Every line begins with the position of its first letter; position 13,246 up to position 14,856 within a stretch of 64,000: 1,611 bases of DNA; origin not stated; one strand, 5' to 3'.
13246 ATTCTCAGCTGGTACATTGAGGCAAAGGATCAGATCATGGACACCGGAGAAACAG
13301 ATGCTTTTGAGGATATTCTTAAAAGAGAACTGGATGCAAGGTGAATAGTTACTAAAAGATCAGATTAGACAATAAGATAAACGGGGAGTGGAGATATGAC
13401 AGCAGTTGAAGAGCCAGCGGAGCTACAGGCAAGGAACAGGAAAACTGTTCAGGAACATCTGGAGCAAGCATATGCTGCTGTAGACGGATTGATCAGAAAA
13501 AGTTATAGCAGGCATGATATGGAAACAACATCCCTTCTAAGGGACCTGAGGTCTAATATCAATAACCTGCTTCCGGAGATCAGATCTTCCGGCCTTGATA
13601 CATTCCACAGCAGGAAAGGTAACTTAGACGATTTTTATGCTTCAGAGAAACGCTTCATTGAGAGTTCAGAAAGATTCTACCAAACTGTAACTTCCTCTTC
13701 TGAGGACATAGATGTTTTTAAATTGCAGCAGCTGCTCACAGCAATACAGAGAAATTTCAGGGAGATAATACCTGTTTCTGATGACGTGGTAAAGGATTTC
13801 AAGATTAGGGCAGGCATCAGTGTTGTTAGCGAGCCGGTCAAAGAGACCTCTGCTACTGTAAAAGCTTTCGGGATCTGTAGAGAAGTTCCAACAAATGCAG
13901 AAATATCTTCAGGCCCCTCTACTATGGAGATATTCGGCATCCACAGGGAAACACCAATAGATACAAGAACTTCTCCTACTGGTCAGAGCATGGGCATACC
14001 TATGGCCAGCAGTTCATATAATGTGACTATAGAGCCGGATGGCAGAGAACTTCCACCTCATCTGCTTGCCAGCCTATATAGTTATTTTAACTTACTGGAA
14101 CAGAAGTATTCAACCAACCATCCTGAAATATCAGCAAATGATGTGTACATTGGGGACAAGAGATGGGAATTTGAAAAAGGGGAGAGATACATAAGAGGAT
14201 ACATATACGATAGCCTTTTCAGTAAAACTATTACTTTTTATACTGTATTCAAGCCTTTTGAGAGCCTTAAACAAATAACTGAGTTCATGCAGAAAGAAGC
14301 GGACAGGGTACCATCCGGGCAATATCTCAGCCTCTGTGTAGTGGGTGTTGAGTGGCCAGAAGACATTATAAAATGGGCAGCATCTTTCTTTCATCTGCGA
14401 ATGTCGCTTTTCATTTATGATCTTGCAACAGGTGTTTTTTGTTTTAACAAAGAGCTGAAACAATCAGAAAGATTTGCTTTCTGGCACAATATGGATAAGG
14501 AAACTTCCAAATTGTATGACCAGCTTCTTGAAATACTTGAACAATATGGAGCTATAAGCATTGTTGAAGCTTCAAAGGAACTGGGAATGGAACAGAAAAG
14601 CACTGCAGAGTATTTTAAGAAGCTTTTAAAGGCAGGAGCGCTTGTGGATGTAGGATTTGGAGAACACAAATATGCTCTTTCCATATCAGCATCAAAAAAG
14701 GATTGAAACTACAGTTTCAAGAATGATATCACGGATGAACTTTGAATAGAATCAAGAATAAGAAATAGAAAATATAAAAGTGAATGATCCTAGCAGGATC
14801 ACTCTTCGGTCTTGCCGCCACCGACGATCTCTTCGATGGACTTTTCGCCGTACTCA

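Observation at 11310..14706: ESCRT-III (Snf7-like) plus Vps4-like MIT-AAA ATPase operon, with RHH and winged-helix partners, in a methanogen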

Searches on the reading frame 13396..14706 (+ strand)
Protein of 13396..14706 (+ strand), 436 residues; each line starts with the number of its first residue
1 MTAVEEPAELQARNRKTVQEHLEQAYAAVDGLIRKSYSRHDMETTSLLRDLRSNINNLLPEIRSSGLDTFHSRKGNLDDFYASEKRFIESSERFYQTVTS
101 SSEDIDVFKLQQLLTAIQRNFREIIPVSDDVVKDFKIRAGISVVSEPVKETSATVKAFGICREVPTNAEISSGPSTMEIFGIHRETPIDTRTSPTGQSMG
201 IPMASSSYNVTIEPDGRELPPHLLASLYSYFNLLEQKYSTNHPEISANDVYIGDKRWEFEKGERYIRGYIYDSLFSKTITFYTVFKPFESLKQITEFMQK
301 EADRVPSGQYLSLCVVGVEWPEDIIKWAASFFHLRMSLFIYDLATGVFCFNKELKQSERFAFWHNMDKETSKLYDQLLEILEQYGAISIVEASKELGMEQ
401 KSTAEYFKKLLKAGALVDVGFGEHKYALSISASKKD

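Call 3: search_protein_families(library=pfam, proteins=[window:13396-14706:+], max_evalue=1)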
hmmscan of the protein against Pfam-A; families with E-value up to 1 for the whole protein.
window:13396-14706:+ (436 aa): 4 families
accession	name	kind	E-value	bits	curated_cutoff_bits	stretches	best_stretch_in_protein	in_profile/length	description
PF13412.12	HTH_24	-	0.0098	15.9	21.9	1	377-414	8-45/48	Winged helix-turn-helix DNA-binding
PF10524.14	NfI_DNAbd_pre-N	-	0.096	13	27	0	219-234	14-29/41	Nuclear factor I protein pre-N-terminus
PF10047.15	DUF2281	-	0.11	13.5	26.5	1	218-242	8-32/64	Protein of unknown function (DUF2281)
PF24812.1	wHTH_TTC3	-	0.15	13.2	27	1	359-392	28-61/123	TTC3-like, winged helix turn helix domain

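Call 4: search_protein_families(library=ncbifam, proteins=[window:13396-14706:+], max_evalue=1)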
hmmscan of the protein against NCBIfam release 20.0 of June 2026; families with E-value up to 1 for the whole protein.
window:13396-14706:+ (436 aa): 1 family
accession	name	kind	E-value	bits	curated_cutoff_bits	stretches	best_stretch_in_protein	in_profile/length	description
NF008847.0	PRK11886.1-2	equivalog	0.077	12.3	293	0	19-88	215-279/320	bifunctional biotin--[acetyl-CoA-carboxylase] ligase/biotin operon repressor BirA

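Call 15: find_homologous_proteins(query=window:13396-14706:+)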
Query window:13396-14706:+ (436 aa): 15 proteins with E <= 0.001 among 3538 candidates.
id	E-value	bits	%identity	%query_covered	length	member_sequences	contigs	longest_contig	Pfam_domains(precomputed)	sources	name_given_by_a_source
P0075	1.3e-275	932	96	100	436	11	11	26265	-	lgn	-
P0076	5.5e-221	752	79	100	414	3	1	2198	-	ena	-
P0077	2.9e-215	733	75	100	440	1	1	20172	-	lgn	-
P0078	1.0e-212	725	75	100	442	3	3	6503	-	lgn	-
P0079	1.1e-212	725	77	100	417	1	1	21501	-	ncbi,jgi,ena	-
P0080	9.4e-211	719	77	100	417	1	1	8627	-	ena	-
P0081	3.8e-202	690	72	100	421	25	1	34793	-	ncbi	-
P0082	4.1e-202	690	72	100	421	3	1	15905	-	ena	-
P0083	1.1e-197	676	71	100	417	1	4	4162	-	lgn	-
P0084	7.2e-194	663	68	100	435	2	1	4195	-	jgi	-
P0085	4.7e-192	657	68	100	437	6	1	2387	-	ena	-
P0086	8.5e-192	656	68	100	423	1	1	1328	-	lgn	-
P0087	3.2e-165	569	61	100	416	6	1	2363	-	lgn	-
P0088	3.0e-152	526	70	81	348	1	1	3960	-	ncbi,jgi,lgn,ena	-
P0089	5.2e-64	235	32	97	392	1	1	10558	-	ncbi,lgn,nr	ncbi:MAG: hypothetical protein JXA98_09145 [Methanosarcinaceae archaeon]|nr:hypothetical protein [Me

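Call 56: search_protein_families(library=pfam, alignment_id=A6, max_evalue=0.01)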
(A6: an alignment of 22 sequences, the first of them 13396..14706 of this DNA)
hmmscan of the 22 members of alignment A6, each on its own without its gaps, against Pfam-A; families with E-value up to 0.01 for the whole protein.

A. member 1, window:13396-14706:+ (436 aa): 1 family
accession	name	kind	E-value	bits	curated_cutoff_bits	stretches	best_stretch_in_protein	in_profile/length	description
PF13412.12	HTH_24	-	0.0098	15.9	21.9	0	377-414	8-45/48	Winged helix-turn-helix DNA-binding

B. families by the number of members that match (of 22 scanned): 12 families
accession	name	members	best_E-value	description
PF13412.12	HTH_24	3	0.00026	Winged helix-turn-helix DNA-binding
PF22168.2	DIP2311-like_C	2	2.2e-05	Transcriptional regulator DIP2311-like, C-terminal domain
PF04157.22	EAP30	2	0.00064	EAP30/Vps36 family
PF01047.28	MarR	1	0.00094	MarR family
PF06160.17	EzrA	1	0.0012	Septation ring formation regulator, EzrA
PF24811.1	Ig_Shg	1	0.0024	DE-cadherin, Ig-like domain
PF09012.17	FeoC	1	0.0033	FeoC like transcriptional regulator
PF05645.19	RNA_pol_Rpc82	1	0.0041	RNA polymerase III subunit RPC82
PF19498.4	DUF6033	1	0.0058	Protein of unknown function (DUF6033)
PF12802.13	MarR_2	1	0.0061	MarR family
PF06163.17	DUF977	1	0.0081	Bacterial protein of unknown function (DUF977)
PF19776.5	DUF6262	1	0.0081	Family of unknown function (DUF6262)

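Call 58: predict_structure(alignment_id=A5)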
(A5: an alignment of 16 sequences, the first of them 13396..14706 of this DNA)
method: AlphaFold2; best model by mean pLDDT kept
length: 436 residues; sequences in the alignment: 16
mean_pLDDT: 61.8   pTM: 0.35
mean pLDDT of the five models: 61.8, 55.5, 55.1, 53.9, 53.8
residues with pLDDT >= 90: 17; 70-90: 189; 50-70: 82; < 50: 148
segments of 3 or more residues with pLDDT < 50: 1-3, 66-71, 144-256, 273-275, 356-371, 432-436
pLDDT, mean of each block of 10 residues (from residue 1): 68 89 89 81 77 79 58 74 89 90 77 85 79 80 44 32 29 27 28 28 26 31 38 40 35 46 62 53 73 83 69 73 76 68 65 47 33 68 84 72 68 78 77 45
secondary structure, 60 per line:
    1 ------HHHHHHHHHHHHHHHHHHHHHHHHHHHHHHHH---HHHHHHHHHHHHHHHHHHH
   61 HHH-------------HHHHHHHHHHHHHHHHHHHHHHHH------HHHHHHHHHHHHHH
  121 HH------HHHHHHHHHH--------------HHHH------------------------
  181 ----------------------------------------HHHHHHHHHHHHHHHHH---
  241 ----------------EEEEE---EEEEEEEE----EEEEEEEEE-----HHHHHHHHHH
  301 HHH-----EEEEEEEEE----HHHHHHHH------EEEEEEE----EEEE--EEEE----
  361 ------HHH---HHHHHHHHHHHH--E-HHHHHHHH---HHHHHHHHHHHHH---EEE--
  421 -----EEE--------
elements in order: H7-38 H42-63 H77-100 H107-122 H129-138 H153-156 H221-237 E257-261 E265-272 E277-285 H291-303 E309-317 H322-329 E336-342 E347-350 E353-356 H373-384 H389-396 H400-412 E416-418 E426-428

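Call 80: search_protein_families(library=padloc, proteins=[window:13396-14706:+], max_evalue=0.001)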
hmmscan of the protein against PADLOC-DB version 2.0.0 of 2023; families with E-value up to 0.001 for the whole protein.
window:13396-14706:+ (436 aa): 0 families
